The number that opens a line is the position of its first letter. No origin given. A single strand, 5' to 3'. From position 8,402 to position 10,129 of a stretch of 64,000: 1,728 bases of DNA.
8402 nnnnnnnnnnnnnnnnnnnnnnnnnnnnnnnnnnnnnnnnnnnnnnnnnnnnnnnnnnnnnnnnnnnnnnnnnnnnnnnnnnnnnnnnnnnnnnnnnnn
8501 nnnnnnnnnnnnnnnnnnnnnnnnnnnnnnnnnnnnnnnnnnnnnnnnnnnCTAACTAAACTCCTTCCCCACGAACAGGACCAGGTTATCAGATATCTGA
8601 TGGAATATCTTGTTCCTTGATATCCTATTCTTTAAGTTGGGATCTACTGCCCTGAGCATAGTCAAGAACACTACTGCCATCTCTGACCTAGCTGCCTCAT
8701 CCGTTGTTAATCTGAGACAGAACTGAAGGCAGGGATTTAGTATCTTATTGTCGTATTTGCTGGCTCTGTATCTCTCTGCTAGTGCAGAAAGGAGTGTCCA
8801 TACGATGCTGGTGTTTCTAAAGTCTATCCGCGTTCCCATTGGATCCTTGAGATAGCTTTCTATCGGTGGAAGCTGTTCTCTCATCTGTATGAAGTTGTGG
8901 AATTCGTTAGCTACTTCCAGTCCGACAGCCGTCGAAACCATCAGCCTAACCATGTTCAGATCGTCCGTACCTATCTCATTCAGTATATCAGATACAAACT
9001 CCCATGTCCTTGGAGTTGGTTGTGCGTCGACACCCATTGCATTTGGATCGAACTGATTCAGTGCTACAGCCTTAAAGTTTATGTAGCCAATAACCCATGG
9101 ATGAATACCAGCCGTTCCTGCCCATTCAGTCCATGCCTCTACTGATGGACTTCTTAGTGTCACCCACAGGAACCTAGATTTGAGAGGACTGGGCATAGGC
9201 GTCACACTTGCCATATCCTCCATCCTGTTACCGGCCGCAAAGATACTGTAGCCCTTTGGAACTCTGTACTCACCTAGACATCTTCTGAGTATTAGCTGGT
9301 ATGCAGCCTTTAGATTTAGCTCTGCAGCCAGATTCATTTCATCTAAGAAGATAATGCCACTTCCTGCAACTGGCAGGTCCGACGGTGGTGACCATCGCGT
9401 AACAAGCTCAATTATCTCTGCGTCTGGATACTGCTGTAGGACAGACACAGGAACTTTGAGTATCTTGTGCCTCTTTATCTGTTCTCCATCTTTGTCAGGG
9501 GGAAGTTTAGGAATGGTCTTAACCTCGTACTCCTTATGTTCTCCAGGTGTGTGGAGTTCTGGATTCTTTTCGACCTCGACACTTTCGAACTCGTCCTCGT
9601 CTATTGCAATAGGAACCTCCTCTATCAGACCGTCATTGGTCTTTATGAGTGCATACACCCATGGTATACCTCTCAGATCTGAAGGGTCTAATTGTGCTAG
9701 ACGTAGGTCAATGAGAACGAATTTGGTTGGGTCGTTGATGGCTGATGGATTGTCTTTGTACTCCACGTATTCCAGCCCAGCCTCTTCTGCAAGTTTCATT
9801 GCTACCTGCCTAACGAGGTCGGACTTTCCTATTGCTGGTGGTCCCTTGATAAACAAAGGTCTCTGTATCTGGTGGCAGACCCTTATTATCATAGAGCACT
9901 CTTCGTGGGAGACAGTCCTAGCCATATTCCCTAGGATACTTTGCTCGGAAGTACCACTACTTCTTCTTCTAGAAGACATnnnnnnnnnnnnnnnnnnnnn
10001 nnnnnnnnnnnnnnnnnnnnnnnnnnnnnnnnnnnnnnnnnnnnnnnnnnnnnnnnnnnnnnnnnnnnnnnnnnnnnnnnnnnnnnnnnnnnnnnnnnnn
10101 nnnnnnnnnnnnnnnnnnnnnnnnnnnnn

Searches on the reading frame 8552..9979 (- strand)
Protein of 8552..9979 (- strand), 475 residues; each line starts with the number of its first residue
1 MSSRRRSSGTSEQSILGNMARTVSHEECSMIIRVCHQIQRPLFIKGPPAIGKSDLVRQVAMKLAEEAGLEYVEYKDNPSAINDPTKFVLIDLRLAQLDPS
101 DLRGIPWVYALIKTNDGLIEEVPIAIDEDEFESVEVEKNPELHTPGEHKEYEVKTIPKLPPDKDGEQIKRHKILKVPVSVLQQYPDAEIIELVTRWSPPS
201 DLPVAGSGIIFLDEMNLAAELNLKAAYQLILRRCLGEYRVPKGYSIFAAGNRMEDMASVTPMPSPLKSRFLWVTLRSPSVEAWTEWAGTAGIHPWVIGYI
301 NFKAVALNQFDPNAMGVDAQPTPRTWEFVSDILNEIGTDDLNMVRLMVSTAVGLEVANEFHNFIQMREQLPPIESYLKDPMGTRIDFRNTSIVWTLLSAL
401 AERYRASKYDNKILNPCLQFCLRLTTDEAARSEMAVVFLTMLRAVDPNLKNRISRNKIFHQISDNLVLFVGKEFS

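Call 16: search_protein_families(library=phrogs, proteins=[window:8552-9979:-], max_evalue=0.001)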
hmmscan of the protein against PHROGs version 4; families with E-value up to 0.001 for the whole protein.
window:8552-9979:- (475 aa): 3 families
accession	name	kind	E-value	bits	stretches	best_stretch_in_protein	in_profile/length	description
phrog_1297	-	other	3.9e-73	247.5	1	22-465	8-352/356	ATPase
phrog_16335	-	other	1.9e-13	51.2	1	201-272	92-164/267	ATPase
phrog_21479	-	unknown function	6.6e-06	27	0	22-73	9-56/68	-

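Call 42: search_protein_families(library=pfam, proteins=[window:8552-9979:-], max_evalue=0.01)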
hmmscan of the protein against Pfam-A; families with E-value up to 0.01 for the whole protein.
window:8552-9979:- (475 aa): 2 families
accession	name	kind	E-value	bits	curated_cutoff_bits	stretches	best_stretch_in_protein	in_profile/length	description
PF20030.5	bpMoxR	-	0.00061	19.3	27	1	21-71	13-62/205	MoxR domain in the MoxR-vWA-beta-propeller ternary systems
PF20720.3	nSTAND3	-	0.0045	17.1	27.2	1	39-81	17-57/155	Novel STAND NTPase 3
